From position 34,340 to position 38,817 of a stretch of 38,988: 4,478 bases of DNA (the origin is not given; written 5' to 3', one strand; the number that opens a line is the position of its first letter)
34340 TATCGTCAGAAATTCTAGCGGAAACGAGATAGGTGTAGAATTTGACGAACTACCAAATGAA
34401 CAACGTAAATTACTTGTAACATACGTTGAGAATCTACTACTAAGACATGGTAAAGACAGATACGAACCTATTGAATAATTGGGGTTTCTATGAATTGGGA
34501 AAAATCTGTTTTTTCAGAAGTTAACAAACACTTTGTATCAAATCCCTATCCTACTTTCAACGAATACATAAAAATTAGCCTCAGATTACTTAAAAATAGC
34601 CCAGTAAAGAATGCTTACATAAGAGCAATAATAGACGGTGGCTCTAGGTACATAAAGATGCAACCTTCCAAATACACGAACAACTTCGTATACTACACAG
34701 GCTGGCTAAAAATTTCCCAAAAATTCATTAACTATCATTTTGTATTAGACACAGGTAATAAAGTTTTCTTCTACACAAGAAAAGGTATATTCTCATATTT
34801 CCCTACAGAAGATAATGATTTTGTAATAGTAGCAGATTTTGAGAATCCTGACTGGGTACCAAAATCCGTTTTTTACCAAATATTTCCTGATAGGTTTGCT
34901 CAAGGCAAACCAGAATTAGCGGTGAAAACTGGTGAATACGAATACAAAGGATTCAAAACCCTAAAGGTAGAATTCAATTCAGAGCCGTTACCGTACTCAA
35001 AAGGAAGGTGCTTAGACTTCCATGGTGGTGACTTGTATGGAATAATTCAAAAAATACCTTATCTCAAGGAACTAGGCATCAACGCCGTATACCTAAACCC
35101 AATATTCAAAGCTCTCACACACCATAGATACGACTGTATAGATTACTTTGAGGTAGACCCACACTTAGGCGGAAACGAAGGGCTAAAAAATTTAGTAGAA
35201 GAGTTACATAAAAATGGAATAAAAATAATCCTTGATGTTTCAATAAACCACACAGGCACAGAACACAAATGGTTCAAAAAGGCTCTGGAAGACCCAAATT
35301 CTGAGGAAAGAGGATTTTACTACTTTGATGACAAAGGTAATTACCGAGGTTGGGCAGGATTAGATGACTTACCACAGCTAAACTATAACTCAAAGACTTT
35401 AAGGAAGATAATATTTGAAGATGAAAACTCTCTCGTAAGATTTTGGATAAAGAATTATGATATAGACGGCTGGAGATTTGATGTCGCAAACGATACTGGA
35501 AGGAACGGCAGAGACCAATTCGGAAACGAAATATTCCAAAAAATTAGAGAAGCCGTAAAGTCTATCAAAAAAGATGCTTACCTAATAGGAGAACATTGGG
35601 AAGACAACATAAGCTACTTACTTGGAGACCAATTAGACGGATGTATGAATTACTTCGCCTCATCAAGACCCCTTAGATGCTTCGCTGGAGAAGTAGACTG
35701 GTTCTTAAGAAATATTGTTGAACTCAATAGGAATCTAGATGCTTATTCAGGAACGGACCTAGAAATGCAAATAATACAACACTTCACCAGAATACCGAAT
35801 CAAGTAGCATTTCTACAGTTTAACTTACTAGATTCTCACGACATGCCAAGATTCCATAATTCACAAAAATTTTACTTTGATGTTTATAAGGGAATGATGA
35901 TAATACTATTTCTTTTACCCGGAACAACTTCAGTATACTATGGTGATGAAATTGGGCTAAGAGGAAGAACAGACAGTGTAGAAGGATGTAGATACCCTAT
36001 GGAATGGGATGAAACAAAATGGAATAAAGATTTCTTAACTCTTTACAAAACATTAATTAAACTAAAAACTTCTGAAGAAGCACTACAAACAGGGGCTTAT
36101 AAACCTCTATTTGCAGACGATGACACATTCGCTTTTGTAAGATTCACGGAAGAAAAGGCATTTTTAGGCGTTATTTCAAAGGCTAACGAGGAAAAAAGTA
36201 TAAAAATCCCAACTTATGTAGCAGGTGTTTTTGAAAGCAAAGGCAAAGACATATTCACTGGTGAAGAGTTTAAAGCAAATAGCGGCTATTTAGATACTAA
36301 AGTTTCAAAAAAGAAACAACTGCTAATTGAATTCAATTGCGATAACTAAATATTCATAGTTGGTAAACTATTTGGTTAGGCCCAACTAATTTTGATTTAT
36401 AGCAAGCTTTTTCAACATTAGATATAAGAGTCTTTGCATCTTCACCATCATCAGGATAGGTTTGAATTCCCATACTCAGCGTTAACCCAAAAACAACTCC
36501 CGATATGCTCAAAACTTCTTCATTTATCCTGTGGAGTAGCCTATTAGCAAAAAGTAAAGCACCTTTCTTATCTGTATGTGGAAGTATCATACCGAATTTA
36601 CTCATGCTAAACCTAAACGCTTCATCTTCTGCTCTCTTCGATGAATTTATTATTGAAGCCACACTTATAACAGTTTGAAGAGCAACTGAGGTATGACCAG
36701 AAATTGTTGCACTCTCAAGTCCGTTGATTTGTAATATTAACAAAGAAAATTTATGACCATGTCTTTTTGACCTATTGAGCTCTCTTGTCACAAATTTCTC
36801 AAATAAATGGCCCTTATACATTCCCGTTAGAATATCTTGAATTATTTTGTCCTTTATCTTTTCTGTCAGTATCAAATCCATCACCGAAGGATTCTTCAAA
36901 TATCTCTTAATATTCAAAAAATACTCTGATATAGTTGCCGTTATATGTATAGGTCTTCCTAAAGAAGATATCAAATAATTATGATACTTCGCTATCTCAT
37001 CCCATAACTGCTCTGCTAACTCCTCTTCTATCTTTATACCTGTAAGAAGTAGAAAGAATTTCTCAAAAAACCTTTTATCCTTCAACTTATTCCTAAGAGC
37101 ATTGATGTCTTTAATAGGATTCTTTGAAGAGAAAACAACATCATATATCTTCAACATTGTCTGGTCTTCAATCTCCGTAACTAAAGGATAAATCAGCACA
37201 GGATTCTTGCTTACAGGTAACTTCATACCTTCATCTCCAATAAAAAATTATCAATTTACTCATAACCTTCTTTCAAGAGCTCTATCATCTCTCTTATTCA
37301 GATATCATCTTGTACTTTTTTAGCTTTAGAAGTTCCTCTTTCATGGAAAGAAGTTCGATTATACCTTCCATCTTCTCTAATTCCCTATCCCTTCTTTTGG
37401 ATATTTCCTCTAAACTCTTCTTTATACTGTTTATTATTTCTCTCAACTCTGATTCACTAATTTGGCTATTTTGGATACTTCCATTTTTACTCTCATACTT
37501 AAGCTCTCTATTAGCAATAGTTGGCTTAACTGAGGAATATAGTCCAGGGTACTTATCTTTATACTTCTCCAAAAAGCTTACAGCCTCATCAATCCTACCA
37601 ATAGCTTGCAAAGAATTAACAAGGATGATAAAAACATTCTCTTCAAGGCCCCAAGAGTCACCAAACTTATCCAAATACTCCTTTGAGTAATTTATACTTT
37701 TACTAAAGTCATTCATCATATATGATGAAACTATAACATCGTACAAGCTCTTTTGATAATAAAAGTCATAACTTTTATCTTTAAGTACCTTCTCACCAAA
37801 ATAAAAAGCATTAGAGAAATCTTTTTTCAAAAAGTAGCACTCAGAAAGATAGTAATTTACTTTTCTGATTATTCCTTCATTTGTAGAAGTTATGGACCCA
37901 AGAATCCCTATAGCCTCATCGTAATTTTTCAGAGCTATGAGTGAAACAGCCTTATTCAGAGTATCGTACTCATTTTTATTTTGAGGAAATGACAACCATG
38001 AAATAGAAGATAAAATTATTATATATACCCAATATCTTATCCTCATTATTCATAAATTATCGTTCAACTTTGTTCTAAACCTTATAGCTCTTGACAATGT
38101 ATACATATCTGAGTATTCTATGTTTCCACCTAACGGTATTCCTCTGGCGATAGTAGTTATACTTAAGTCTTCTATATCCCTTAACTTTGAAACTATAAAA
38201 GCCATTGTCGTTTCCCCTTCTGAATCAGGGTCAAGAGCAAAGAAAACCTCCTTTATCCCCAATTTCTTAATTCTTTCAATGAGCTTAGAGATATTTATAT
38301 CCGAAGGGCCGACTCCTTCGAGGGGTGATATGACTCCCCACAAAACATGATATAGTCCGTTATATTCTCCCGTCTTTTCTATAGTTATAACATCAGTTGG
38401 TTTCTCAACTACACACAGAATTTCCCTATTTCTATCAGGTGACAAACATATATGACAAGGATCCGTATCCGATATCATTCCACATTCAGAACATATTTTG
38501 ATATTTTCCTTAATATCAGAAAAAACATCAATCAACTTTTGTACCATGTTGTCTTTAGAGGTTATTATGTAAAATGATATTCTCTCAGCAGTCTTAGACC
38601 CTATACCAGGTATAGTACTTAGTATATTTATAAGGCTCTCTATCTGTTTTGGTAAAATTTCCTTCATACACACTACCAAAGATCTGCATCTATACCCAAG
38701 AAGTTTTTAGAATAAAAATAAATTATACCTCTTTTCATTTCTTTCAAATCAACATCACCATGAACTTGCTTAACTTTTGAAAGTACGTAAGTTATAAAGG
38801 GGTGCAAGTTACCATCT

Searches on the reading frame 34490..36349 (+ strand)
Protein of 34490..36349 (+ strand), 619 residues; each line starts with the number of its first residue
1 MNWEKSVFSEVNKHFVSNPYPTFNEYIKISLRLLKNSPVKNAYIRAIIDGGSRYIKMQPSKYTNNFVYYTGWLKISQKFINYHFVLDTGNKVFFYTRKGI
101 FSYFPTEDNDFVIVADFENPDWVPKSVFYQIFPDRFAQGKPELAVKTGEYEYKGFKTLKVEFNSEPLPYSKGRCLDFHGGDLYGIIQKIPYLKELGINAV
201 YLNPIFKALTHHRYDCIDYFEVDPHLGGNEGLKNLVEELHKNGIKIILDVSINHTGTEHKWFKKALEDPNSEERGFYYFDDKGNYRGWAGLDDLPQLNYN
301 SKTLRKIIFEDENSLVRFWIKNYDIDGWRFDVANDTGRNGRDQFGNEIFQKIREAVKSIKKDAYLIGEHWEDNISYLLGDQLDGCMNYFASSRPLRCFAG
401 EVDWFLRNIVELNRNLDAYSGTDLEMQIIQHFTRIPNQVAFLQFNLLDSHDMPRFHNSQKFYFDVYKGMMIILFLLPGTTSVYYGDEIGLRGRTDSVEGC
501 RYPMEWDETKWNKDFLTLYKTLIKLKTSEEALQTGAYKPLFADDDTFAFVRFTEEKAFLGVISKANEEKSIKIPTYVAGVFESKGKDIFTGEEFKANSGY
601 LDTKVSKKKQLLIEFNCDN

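Call 10: search_protein_families(library=pfam, proteins=[window:34490-36346:+])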
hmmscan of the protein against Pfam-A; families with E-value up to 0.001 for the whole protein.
window:34490-36346:+ (619 aa): 3 families
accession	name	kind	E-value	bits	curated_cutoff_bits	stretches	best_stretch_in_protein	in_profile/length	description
PF00128.31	Alpha-amylase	-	1.2e-62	213.1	22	1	130-514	1-371/446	Alpha amylase, catalytic domain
PF18952.6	DUF5696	-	7.6e-05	21.9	25.6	1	216-264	300-348/612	Family of unknown function (DUF5696)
PF22460.2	Neopullulanase-like_C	-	0.00015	22.5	27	1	537-603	1-67/79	Neopullulanase-like, C-terminal domain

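Call 18: find_encoding_contigs(protein=window:34490-36349:+, flank=3000, max_places=10)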
Protein window:34490-36349:+ (619 aa): 2 contigs read that carry it; 2 places shown.
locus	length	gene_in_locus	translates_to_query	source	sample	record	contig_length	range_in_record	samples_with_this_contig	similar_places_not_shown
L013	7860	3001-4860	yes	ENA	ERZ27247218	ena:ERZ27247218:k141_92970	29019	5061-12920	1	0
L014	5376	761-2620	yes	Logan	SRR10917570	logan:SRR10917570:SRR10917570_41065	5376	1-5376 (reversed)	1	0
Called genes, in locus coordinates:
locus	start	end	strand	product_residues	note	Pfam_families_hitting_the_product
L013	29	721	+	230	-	-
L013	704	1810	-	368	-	PF16240:DUF4899 (faint)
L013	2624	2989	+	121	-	PF07238:PilZ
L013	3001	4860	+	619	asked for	PF00128:Alpha-amylase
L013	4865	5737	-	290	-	PF00990:GGDEF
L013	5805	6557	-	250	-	PF12895:ANAPC3 (faint), PF13174:TPR_6 (faint)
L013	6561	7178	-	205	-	PF21176:RecR_HhH, PF02132:RecR_ZnF (weak), PF01751:Toprim, PF13662:Toprim_4, PF21175:RecR_C (weak)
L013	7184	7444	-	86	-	-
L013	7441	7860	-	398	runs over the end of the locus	PF00990:GGDEF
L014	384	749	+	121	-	PF07238:PilZ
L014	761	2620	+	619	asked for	PF00128:Alpha-amylase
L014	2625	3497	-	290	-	PF00990:GGDEF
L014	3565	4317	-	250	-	PF12895:ANAPC3 (faint), PF13174:TPR_6 (faint)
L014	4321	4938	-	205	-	PF21176:RecR_HhH, PF02132:RecR_ZnF (weak), PF01751:Toprim, PF13662:Toprim_4, PF21175:RecR_C (weak)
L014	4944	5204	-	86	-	-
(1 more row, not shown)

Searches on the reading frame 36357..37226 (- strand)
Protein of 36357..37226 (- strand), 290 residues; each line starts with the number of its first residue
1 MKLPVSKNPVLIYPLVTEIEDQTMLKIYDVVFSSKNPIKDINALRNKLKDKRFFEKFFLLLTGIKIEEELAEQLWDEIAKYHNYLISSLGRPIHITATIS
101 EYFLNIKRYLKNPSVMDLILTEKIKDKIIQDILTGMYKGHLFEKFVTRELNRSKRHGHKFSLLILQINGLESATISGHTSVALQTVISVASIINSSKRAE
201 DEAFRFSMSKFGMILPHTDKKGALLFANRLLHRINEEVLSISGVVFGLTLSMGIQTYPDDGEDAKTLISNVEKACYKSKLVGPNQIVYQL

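Call 10: search_protein_families(library=pfam, proteins=[window:36357-37226:-])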
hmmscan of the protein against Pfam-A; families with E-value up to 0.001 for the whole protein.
window:36357-37226:- (290 aa): 1 family
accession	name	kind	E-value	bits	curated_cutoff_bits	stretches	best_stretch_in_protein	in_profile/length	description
PF00990.26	GGDEF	-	2.5e-19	70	23.8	1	130-284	3-160/161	Diguanylate cyclase, GGDEF domain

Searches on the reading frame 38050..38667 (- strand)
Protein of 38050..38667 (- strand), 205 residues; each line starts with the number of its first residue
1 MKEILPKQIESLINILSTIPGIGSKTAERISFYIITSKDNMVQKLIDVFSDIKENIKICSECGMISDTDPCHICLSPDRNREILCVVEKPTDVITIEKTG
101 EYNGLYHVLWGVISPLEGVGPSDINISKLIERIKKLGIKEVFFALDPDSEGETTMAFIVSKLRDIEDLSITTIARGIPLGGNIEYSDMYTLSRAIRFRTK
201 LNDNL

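Call 64: list_cluster_members(proteins=[P0002, window:38050-38667:-, window:7844-8755:+])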
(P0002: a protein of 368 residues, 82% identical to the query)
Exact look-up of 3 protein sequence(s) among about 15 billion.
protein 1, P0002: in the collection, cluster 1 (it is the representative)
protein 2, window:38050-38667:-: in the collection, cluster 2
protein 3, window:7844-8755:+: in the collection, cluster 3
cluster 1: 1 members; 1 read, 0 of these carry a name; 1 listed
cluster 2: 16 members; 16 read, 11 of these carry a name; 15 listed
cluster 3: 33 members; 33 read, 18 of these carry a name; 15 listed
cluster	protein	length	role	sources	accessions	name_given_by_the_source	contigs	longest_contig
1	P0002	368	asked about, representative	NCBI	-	-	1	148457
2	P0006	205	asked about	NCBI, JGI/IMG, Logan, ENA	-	recombination protein RecR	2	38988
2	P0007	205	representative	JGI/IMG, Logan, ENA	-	-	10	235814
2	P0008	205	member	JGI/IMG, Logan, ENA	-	recombination protein RecR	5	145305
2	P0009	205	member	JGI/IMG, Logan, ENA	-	recombination protein RecR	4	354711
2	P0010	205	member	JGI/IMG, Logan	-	recombination protein RecR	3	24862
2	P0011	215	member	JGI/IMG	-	recombination protein RecR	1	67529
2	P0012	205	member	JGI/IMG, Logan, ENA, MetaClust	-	\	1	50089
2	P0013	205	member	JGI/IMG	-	recombination protein RecR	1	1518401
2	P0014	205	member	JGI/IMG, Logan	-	recombination protein RecR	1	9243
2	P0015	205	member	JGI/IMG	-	recombination protein RecR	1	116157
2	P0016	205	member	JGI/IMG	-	recombination protein RecR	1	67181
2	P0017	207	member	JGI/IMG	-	recombination protein RecR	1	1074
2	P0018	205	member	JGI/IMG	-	-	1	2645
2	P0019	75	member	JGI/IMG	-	-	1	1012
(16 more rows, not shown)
